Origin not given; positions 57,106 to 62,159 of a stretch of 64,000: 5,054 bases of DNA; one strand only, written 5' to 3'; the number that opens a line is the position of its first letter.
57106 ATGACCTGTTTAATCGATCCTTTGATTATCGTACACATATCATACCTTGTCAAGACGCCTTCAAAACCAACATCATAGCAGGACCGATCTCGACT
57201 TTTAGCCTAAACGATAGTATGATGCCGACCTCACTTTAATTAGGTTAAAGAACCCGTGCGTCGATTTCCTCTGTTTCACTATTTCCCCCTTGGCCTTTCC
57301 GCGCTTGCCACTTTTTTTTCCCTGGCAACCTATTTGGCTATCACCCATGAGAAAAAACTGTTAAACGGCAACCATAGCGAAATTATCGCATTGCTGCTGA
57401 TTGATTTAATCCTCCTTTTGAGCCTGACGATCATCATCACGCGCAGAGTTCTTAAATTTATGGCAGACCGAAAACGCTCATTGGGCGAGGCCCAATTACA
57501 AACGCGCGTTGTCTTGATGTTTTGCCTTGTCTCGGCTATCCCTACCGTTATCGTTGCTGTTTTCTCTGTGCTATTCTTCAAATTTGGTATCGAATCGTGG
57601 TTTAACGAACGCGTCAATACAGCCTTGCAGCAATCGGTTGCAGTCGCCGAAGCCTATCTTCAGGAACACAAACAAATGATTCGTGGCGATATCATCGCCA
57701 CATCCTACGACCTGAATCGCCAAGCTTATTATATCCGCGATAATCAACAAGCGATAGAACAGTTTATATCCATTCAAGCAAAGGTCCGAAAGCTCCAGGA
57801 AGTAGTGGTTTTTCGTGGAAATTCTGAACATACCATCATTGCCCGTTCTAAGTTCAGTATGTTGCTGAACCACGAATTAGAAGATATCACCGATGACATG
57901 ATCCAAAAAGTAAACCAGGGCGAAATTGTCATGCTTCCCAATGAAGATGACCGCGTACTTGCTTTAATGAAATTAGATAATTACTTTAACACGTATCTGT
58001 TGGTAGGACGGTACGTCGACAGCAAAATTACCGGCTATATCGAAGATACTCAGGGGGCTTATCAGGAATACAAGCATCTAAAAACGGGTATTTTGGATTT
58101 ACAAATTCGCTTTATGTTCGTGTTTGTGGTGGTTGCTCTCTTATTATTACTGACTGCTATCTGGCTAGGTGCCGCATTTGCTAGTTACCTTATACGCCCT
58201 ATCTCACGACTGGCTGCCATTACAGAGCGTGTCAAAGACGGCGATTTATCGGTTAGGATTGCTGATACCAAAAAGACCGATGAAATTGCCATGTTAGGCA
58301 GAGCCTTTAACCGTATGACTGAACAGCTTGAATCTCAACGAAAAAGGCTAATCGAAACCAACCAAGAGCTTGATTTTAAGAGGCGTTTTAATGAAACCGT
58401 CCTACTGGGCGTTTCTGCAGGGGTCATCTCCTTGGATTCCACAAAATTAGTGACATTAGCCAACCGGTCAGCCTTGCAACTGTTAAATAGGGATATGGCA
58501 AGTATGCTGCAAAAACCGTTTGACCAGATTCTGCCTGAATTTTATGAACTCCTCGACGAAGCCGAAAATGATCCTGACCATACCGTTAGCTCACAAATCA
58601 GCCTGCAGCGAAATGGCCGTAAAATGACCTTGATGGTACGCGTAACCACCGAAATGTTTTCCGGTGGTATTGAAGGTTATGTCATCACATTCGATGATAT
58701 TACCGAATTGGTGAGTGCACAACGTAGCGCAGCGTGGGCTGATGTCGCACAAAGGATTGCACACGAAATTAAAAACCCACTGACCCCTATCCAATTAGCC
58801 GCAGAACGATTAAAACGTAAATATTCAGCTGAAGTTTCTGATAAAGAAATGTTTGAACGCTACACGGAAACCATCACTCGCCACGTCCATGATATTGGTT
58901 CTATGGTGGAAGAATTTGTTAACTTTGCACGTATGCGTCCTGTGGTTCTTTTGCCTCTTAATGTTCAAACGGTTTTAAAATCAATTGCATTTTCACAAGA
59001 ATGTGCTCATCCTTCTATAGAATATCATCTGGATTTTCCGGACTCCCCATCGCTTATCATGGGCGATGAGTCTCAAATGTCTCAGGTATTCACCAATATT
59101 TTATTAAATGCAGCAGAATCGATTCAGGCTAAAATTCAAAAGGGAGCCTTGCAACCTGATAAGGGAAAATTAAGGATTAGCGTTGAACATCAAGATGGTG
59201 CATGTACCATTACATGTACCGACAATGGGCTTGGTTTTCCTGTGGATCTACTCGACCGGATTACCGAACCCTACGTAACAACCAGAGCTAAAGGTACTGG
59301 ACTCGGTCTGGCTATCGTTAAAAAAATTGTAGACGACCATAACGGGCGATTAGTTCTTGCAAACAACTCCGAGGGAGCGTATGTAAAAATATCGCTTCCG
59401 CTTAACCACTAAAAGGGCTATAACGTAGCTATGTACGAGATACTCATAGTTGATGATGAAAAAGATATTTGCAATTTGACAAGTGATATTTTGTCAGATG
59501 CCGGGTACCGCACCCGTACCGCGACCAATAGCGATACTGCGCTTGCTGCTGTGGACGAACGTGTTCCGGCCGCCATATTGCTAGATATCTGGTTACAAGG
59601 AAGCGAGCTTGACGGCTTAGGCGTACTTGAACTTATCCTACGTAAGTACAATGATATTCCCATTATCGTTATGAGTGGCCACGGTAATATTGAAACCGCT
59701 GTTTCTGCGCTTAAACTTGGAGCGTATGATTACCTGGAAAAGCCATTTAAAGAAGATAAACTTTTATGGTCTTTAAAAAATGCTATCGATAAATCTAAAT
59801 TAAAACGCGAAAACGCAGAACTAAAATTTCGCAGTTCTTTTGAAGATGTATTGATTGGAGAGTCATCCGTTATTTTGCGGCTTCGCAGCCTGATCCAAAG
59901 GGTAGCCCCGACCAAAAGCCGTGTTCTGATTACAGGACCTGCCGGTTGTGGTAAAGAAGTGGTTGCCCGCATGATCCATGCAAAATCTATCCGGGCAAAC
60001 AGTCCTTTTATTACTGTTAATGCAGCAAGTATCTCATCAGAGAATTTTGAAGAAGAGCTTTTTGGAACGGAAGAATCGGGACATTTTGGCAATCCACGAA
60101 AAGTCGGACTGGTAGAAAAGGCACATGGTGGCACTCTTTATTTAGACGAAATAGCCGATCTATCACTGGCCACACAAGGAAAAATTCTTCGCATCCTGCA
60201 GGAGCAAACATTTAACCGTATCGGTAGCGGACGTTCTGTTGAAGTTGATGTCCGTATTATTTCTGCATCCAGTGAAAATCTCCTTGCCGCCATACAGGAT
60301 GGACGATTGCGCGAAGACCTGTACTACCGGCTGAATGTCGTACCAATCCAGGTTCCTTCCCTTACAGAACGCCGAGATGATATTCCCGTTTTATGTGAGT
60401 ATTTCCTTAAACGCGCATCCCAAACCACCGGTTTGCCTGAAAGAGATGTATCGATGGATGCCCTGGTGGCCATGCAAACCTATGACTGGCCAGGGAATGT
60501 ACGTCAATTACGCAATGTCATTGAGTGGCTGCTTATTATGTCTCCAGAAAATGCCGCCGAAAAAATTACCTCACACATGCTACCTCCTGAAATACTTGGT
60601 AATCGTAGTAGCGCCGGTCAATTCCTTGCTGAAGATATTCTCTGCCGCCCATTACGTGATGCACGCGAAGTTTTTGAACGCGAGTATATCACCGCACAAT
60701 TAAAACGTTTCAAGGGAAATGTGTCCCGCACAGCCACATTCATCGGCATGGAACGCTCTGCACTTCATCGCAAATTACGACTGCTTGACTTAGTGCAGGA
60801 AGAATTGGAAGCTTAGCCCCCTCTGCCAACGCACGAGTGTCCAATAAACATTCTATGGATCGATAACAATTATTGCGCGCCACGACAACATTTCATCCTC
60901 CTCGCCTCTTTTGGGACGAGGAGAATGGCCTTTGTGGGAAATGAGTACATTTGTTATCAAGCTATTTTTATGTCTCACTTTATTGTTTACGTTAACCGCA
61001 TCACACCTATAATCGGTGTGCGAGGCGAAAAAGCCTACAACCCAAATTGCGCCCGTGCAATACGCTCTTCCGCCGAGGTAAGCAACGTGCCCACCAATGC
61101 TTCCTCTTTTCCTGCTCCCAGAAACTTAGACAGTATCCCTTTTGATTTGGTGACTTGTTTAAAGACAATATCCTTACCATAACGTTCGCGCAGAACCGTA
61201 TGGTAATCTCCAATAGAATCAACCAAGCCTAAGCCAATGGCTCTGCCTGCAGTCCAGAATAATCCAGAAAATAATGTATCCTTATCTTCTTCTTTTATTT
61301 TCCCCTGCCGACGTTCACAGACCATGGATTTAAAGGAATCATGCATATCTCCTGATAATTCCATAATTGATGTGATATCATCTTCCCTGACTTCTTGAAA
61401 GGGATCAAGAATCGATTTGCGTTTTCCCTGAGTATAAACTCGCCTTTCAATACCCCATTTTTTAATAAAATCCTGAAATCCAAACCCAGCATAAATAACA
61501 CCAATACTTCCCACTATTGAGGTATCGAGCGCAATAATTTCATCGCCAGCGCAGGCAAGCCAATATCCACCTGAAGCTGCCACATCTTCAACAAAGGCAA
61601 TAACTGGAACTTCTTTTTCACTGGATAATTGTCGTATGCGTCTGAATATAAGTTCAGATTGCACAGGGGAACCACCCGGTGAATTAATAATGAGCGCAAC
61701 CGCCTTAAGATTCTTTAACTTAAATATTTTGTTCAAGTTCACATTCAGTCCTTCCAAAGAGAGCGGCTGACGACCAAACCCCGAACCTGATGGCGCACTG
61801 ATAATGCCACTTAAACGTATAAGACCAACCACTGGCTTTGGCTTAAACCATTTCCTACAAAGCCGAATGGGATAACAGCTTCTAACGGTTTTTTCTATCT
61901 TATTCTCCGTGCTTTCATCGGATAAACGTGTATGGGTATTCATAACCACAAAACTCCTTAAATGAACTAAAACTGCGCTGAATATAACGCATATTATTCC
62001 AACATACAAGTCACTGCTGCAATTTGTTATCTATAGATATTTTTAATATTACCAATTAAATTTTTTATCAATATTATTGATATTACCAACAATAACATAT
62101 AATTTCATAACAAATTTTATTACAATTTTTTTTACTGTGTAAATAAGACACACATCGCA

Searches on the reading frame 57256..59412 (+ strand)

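Call 64: search_protein_families(library=pfam, max_evalue=0.00001, proteins=[window:57256-59412:+])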
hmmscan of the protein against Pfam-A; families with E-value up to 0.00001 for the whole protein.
window:57256-59412:+ (718 aa): 5 families
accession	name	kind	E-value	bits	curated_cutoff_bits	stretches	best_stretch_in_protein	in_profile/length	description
PF19312.4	NtrY_N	-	1.7e-43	149.5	23.2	1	17-296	11-291/291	NtrY N-terminal region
PF02518.31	HATPase_c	-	1.1e-20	74.5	26.4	1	603-717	1-110/111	Histidine kinase-, DNA gyrase B-, and HSP90-like ATPase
PF00672.30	HAMP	-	2.4e-14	53.8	25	1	308-359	2-52/53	HAMP domain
PF00512.31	HisKA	-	1.2e-12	48.1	26.9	1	496-561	4-64/66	His Kinase A (phospho-acceptor) domain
PF00989.32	PAS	-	6e-06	26.7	22.6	0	386-482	10-113/113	PAS fold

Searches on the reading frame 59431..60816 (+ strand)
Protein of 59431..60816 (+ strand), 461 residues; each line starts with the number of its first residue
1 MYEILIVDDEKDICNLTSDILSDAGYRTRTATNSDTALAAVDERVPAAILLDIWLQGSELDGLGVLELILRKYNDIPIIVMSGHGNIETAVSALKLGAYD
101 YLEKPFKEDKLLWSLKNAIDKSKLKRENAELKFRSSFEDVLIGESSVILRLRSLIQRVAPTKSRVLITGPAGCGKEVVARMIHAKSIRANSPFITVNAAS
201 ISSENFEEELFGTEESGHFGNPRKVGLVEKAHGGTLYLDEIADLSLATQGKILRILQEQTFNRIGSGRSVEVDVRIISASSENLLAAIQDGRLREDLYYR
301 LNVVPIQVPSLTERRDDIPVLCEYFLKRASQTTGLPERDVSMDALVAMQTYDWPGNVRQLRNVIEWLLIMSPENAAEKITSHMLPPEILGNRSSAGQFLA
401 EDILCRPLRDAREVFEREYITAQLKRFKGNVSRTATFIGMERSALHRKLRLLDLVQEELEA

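Call 64: search_protein_families(library=pfam, max_evalue=0.00001, proteins=[window:59431-60816:+])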
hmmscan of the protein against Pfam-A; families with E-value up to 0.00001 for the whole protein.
window:59431-60816:+ (461 aa): 5 families
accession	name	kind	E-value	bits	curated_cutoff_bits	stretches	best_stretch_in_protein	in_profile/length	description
PF00158.32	Sigma54_activat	-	2.4e-55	187.2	20.2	1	141-307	1-168/168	Sigma-54 interaction domain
PF00072.30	Response_reg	-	1.3e-25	90.2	30.2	1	4-112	1-107/111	Response regulator receiver domain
PF25601.1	AAA_lid_14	-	2.9e-23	81.9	27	1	313-395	2-81/87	AAA+ ATPase lid domain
PF14532.12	Sigma54_activ_2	-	7.4e-23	81.8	25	1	142-311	1-138/138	Sigma-54 interaction domain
PF02954.25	HTH_8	-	7.2e-11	42.1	22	1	412-450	2-40/42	Bacterial regulatory protein, Fis family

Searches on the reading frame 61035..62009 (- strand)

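Call 75: search_protein_families(library=pfam, max_evalue=0.00001, proteins=[window:61035-62009:-])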
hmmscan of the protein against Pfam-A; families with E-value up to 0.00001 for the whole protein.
window:61035-62009:- (324 aa): 2 families
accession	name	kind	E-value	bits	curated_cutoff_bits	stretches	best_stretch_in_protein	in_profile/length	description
PF01343.23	Peptidase_S49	-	1.3e-28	100.4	24.9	1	131-275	4-146/154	Peptidase family S49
PF25145.1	NfeD1b_N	-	3.7e-06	27.1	40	1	100-172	30-98/189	NfeD1b, N-terminal domain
